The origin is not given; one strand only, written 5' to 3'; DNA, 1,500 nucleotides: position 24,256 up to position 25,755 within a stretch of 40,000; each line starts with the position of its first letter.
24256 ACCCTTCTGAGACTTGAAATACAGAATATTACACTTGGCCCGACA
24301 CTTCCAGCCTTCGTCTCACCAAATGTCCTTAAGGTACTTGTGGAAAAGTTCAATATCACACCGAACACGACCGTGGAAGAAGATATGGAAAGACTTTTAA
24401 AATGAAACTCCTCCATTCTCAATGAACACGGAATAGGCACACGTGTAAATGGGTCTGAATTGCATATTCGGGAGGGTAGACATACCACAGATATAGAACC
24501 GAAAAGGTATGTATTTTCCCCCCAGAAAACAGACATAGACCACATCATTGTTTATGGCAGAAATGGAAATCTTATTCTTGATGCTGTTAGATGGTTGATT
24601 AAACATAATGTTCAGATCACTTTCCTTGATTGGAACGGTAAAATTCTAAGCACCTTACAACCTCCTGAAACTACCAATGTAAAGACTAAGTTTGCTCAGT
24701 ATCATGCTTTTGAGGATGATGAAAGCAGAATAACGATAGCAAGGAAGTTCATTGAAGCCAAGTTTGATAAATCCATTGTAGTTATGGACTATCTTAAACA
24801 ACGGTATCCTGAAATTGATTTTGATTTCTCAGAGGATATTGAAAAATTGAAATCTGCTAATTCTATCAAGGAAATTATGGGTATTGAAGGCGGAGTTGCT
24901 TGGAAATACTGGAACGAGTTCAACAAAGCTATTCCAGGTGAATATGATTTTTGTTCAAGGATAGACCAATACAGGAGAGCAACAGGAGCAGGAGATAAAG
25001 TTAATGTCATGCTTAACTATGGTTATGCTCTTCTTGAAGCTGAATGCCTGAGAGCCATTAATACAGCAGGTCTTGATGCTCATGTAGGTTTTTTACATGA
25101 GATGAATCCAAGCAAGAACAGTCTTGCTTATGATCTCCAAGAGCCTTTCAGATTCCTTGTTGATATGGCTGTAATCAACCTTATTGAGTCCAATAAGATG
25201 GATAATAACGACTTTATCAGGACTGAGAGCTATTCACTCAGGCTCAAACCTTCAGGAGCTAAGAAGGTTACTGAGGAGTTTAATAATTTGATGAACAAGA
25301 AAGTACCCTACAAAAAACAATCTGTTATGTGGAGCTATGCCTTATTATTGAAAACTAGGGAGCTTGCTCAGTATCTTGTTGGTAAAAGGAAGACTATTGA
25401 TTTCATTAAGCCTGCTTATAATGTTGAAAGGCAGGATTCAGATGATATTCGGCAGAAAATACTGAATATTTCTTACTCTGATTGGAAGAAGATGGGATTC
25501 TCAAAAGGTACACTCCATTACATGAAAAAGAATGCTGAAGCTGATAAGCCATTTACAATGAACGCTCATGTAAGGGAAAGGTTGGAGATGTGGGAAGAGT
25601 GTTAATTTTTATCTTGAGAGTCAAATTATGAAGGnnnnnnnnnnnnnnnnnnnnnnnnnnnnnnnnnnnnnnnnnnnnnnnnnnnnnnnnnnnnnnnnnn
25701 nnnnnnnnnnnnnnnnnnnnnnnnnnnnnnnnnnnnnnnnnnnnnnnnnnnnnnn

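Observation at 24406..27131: Stand-alone Cas1 (casposase-like) paired with a PD-(D/E)xK protein, without CRISPR, Cas2 or PolB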

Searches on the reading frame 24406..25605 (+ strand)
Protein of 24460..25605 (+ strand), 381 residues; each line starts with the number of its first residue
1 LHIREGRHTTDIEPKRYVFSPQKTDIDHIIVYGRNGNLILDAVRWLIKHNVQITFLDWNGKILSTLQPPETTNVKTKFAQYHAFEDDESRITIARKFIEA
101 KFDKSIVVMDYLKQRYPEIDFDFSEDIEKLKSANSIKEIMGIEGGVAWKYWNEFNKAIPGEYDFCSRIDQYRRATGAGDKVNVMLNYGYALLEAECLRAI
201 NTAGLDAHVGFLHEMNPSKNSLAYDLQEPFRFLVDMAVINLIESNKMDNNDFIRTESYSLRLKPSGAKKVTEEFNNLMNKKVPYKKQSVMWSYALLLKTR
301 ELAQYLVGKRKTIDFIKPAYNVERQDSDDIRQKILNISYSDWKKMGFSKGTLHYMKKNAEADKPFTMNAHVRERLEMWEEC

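Call 3: search_protein_families(library=pfam, proteins=[window:24460-25605:+], max_evalue=1)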
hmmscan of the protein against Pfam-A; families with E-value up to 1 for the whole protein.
window:24460-25605:+ (381 aa): 1 family
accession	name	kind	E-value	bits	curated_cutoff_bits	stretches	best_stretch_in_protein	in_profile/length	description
PF01867.21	Cas_Cas1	-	2.8e-67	227.3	22.3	1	24-275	32-282/283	CRISPR associated protein Cas1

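Call 4: search_protein_families(library=ncbifam, proteins=[window:24460-25605:+], max_evalue=1)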
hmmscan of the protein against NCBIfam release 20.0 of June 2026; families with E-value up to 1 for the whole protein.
window:24460-25605:+ (381 aa): 10 families
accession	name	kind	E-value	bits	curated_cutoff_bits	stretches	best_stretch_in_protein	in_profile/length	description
TIGR00287.1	cas1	equivalog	5.3e-65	219.7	71.7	1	26-311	35-324/327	CRISPR-associated endonuclease Cas1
NF049935.1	cas4g_cas1g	exception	2.5e-48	164.9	560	1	22-310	246-537/546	CRISPR-associated endonuclease Cas4g/Cas1g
TIGR04093.1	cas1_CYANO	exception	1.6e-45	155.5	385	1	25-311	39-326/334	type I-D CRISPR-associated endonuclease Cas1d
TIGR03640.1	cas1_DVULG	exception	1.8e-44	152.3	385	1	40-309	52-331/340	type I-C CRISPR-associated endonuclease Cas1c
TIGR03641.1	cas1_HMARI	exception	4.8e-42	144.4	304.1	1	25-311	33-316/324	type I-B CRISPR-associated endonuclease Cas1b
TIGR03983.1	cas1_MYXAN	equivalog_domain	2.2e-26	92.6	358.05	1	25-293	46-319/347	type I-MYXAN CRISPR-associated endonuclease Cas1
TIGR04329.1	cas1_PREFRAN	exception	1.3e-21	77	300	1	48-279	65-287/317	type V CRISPR-associated endonuclease Cas1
TIGR03639.1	cas1_NMENI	exception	1.1e-20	74.1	120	1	24-249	33-239/278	type II CRISPR-associated endonuclease Cas1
TIGR03638.1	cas1_ECOLI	exception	2.6e-10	40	215.6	2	129-236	123-227/269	type I-E CRISPR-associated endonuclease Cas1e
TIGR01461.1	greB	equivalog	0.048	13.4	171.05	1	263-311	6-53/156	transcription elongation factor GreB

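Call 5: search_protein_families(library=padloc, proteins=[window:24460-25605:+], max_evalue=1)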
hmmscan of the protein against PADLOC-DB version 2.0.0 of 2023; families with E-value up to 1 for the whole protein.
window:24460-25605:+ (381 aa): 31 families (the best 25 are shown)
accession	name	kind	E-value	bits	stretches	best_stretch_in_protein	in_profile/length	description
PDLC01608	Cas1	-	3.7e-72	241.1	1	24-275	29-275/276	"CAS-I,CAS-II,CAS-III,CAS-IV,CAS-V,CAS-VI; acquisition_1"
PDLC01248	Cas1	-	6.3e-70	233.9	1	24-308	30-289/289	"CAS-I,CAS-II,CAS-III,CAS-IV,CAS-V,CAS-VI; acquisition_1"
PDLC00927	Cas1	-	1.4e-65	219.7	1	26-311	35-324/327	CRISPR-associated endonuclease Cas1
PDLC00928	Cas1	-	2.8e-64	215.1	1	7-307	15-314/315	Cas1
PDLC01449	Cas1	-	4.3e-55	185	1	24-310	33-284/285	"CAS-I,CAS-II,CAS-III,CAS-IV,CAS-V,CAS-VI; acquisition_1"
PDLC01249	Cas1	-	2.1e-54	182.7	1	25-252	31-246/246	"CAS-I,CAS-II,CAS-III,CAS-IV,CAS-V,CAS-VI; acquisition_1"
PDLC01747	Cas1g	-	3.1e-50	169.3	1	24-312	231-516/523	-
PDLC01743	Cas1c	-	5.3e-48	161.9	1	25-309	39-327/337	-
PDLC02025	Cas1d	-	1.3e-47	160.9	1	23-301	34-299/316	-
PDLC00923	Cas1c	-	4.9e-45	152.3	1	40-309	52-331/340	"CRISPR-associated endonuclease Cas1, subtype I-C/DVULG"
PDLC01334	Cas1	-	1.4e-44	150.8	1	41-309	52-328/336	"CAS-I,CAS-II,CAS-III,CAS-IV,CAS-V,CAS-VI; acquisition_1"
PDLC02066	Cas1b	-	2.3e-42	143.5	1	23-308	32-321/322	-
PDLC01335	Cas1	-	3.3e-41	139.7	1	25-311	32-310/315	"CAS-I,CAS-II,CAS-III,CAS-IV,CAS-V,CAS-VI; acquisition_1"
PDLC01742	Cas1b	-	5.7e-39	132.5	1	26-309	36-316/326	-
PDLC01740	Cas1_IIIa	-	1.8e-37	127.9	1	25-306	33-314/331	-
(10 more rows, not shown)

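Call 12: find_homologous_proteins(query=window:24460-25605:+, max_evalue=1e-10)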
Query window:24460-25605:+ (381 aa): 382 proteins with E <= 1e-10 among 1861 candidates; the best 120 are listed.
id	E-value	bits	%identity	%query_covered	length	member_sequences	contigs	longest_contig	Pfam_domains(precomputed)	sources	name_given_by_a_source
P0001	1.0e-258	875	100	100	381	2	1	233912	PF01867.22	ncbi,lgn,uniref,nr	ncbi:CRISPR-associated protein, Cas1 family [Methanolobus vulcani]|uniref:CRISPR-associated endonucl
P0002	2.9e-234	795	91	99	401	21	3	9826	PF01867.22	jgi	jgi:CRISPR-associated protein Cas1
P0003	3.1e-226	768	87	100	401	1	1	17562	PF01867.22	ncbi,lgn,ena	-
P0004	5.2e-220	748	85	100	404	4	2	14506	PF01867.22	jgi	jgi:CRISPR-associated protein Cas1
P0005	1.1e-219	747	85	100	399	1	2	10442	PF01867.22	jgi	jgi:CRISPR-associated protein Cas1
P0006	2.2e-218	743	83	100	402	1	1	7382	PF01867.22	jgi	jgi:CRISPR-associated protein Cas1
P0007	9.1e-218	741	83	99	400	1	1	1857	PF01867.22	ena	-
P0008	1.2e-208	711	80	99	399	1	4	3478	PF01867.22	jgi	-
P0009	1.7e-208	710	79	100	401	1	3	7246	PF01867.22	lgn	-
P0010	4.1e-208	709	78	100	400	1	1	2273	PF01867.22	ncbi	-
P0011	5.1e-208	709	78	100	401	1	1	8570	PF01867.22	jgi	-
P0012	1.0e-207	708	80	99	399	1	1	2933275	PF01867.22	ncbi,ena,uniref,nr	ncbi:CRISPR-associated endonuclease Cas1 [uncultured Methanomethylovorans sp.]|uniref:CRISPR-associa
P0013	3.7e-207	706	79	99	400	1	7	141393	PF01867.22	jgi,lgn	jgi:CRISPR-associated protein Cas1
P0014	2.0e-206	703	78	99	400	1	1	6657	PF01867.22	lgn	-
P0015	1.7e-204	697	79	99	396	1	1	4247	PF01867.22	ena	-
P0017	1.1e-203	694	77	99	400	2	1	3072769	PF01867.22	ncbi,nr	ncbi:CRISPR-associated protein, Cas1 family [Methanolobus psychrophilus R15]|nr:CRISPR-associated pr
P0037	6.9e-185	632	71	100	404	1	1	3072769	PF01867.22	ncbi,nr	ncbi:CRISPR-associated protein, Cas1 family [Methanolobus psychrophilus R15]|nr:CRISPR-associated pr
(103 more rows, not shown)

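Call 16: find_encoding_contigs(protein=P0017, flank=10000, max_places=2)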
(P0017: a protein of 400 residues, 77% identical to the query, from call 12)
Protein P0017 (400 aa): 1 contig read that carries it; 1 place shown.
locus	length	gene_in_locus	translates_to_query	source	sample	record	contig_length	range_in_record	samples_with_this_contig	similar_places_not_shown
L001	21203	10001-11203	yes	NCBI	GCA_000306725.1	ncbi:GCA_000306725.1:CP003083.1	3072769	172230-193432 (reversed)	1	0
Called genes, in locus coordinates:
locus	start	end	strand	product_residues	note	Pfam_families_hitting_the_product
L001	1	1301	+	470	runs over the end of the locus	-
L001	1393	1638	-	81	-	-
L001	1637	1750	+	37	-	-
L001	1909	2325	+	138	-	PF26688:RHH_12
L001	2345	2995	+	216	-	PF01844:HNH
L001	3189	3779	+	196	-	PF14470:bPH_3, PF09851:SHOCT (weak)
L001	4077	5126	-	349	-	-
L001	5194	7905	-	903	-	PF00136:DNA_pol_B (faint)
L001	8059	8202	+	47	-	-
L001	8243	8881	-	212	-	-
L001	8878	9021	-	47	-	-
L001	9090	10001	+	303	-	-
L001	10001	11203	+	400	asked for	PF01867:Cas_Cas1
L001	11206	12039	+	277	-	-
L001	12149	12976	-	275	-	-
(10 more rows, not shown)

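Call 17: find_encoding_contigs(protein=P0037, flank=10000, max_places=2)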
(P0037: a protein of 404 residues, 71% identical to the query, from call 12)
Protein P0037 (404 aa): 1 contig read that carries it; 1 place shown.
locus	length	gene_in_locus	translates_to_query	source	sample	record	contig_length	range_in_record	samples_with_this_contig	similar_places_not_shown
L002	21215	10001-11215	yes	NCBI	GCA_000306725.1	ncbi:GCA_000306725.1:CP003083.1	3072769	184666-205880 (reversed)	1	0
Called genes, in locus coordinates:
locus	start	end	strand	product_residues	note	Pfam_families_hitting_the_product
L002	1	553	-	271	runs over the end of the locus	-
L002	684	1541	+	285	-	PF14267:DUF4357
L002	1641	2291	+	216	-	PF03372:Exo_endo_phos (faint)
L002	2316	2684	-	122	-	-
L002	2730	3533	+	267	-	PF03167:UDG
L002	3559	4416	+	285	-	PF14267:DUF4357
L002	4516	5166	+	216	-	PF03372:Exo_endo_phos (faint)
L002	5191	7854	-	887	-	PF00136:DNA_pol_B (faint)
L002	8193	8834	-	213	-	-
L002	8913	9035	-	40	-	-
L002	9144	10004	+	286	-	-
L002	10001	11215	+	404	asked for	PF01867:Cas_Cas1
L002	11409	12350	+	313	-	-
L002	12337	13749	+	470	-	-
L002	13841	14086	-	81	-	-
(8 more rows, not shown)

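Call 18: find_encoding_contigs(protein=P0003, flank=10000, max_places=2)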
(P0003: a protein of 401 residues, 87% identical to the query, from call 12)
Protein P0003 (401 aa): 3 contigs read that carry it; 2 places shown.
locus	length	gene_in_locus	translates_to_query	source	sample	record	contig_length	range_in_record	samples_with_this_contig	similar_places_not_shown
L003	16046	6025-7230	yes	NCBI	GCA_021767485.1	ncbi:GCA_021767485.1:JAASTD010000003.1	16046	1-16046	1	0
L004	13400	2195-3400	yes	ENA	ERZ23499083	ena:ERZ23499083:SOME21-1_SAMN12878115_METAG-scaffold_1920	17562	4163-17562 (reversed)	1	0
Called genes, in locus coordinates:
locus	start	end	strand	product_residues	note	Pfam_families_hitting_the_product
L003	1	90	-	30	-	?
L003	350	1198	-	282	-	PF13240:Zn_Ribbon_1 (weak), PF13248:Zn_ribbon_3 (weak)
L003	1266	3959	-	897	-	PF03175:DNA_pol_B_2, PF00136:DNA_pol_B (faint)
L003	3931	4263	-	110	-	-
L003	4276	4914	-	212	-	-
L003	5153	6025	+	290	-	-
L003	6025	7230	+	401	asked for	PF01867:Cas_Cas1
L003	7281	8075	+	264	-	PF04307:YdjM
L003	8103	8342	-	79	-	-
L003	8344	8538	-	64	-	-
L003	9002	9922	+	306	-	-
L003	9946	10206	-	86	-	PF24698:DUF7662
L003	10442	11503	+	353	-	PF24447:RE_BanI, PF26568:RE_BanI_C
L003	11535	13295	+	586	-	PF03602:Cons_hypoth95 (faint), PF01555:N6_N4_Mtase, PF18780:HNH_repeat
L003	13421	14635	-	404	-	PF01867:Cas_Cas1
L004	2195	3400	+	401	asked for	PF01867:Cas_Cas1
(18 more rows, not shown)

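Call 19: find_encoding_contigs(protein=P0002, flank=10000, max_places=3)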
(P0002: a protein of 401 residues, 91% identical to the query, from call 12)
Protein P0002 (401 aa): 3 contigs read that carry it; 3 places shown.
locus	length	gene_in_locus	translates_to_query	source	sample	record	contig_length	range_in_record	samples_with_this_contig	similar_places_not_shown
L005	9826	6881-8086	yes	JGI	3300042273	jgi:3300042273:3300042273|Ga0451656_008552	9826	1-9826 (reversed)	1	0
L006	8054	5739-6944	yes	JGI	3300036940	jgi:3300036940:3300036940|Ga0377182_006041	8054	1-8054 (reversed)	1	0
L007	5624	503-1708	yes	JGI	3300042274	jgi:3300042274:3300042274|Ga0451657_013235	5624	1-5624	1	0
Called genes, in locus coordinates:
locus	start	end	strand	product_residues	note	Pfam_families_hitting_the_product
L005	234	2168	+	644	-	PF04182:B-block_TFIIIC (weak)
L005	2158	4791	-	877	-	PF03175:DNA_pol_B_2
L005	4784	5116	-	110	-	-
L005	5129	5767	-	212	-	-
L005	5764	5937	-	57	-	-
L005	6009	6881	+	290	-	-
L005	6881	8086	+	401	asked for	PF01867:Cas_Cas1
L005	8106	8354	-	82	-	-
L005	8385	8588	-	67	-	-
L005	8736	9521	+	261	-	-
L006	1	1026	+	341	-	?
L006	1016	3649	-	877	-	PF03175:DNA_pol_B_2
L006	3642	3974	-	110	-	-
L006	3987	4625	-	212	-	-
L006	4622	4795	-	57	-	-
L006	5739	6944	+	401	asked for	PF01867:Cas_Cas1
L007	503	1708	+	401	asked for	PF01867:Cas_Cas1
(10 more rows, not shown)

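Call 20: find_encoding_contigs(protein=P0004, flank=10000, max_places=2)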
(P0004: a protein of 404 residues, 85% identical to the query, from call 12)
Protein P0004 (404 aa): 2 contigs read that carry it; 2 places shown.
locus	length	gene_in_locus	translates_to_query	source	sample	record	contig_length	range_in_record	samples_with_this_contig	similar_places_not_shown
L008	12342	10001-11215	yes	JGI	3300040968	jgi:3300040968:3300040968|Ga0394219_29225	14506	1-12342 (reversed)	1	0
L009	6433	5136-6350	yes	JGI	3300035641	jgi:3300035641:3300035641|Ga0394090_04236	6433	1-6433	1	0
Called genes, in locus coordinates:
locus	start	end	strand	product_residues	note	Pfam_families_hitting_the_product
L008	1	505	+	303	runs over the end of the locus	PF18030:Rimk_N, PF14397:ATPgrasp_ST (faint), PF02655:ATP-grasp_3 (weak), PF08443:RimK, PF02955:GSH-S_ATP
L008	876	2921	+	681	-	PF17201:Cache_3-Cache_2, PF02743:dCache_1, PF17203:sCache_3_2, PF17202:sCache_3_3, PF08269:dCache_2, PF17200:sCache_2, PF00015:MCPsignal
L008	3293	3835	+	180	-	PF01965:DJ-1_PfpI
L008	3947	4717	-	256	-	PF23023:Anti-Pycsar_Apyc1, PF00753:Lactamase_B, PF12706:Lactamase_B_2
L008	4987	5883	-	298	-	PF13240:Zn_Ribbon_1 (weak)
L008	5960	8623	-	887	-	PF03175:DNA_pol_B_2, PF00136:DNA_pol_B (faint)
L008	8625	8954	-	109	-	-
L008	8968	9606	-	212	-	-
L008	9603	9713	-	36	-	-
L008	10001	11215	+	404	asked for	PF01867:Cas_Cas1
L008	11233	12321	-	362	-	-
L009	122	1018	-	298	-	PF13240:Zn_Ribbon_1 (weak)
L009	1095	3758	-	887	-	PF03175:DNA_pol_B_2, PF00136:DNA_pol_B (faint)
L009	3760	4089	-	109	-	-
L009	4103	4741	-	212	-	-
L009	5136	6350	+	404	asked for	PF01867:Cas_Cas1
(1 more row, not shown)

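Call 47: search_solved_structures(query=window:24460-25605:+, max_evalue=0.00001, show_alignments=1)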
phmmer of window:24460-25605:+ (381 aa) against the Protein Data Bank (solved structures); distinct sequences matched with E-value up to 0.00001: 11.
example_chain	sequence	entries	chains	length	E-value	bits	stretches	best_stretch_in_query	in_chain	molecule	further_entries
6opm_A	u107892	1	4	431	4e-180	601.8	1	1-379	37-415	CRISPR-associated endonuclease Cas1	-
4n06_A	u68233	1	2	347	2.4e-38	135.3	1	23-316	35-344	CRISPR-associated endonuclease Cas1 1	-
8d3l_A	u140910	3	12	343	8e-26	94.1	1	43-308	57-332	CRISPR-associated endonuclease Cas1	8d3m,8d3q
8d3p_A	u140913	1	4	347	8.4e-26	94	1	43-308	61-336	CRISPR-associated endonuclease Cas1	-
7cr6_A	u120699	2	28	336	8.9e-25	90.6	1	29-306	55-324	CRISPR-associated endonuclease Cas1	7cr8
7mi4_A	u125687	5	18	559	2.2e-23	86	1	25-309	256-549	CRISPR-associated exonuclease Cas4/endonuclease Cas1 fusion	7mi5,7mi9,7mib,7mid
4xtk_A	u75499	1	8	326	2.5e-18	69.4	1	42-309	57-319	CRISPR-associated endonuclease Cas1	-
7ei1_A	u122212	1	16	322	1.2e-17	67.1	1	28-309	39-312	CRISPR-associated endonuclease Cas1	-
4wj0_A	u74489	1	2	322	2.2e-13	53.2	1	28-309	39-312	CRISPR-associated endonuclease Cas1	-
2yzs_A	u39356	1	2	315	3.6e-13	52.5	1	24-299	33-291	Putative uncharacterized protein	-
7kft_D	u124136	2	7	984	3.4e-11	45.9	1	38-257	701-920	Cas6-RT-Cas1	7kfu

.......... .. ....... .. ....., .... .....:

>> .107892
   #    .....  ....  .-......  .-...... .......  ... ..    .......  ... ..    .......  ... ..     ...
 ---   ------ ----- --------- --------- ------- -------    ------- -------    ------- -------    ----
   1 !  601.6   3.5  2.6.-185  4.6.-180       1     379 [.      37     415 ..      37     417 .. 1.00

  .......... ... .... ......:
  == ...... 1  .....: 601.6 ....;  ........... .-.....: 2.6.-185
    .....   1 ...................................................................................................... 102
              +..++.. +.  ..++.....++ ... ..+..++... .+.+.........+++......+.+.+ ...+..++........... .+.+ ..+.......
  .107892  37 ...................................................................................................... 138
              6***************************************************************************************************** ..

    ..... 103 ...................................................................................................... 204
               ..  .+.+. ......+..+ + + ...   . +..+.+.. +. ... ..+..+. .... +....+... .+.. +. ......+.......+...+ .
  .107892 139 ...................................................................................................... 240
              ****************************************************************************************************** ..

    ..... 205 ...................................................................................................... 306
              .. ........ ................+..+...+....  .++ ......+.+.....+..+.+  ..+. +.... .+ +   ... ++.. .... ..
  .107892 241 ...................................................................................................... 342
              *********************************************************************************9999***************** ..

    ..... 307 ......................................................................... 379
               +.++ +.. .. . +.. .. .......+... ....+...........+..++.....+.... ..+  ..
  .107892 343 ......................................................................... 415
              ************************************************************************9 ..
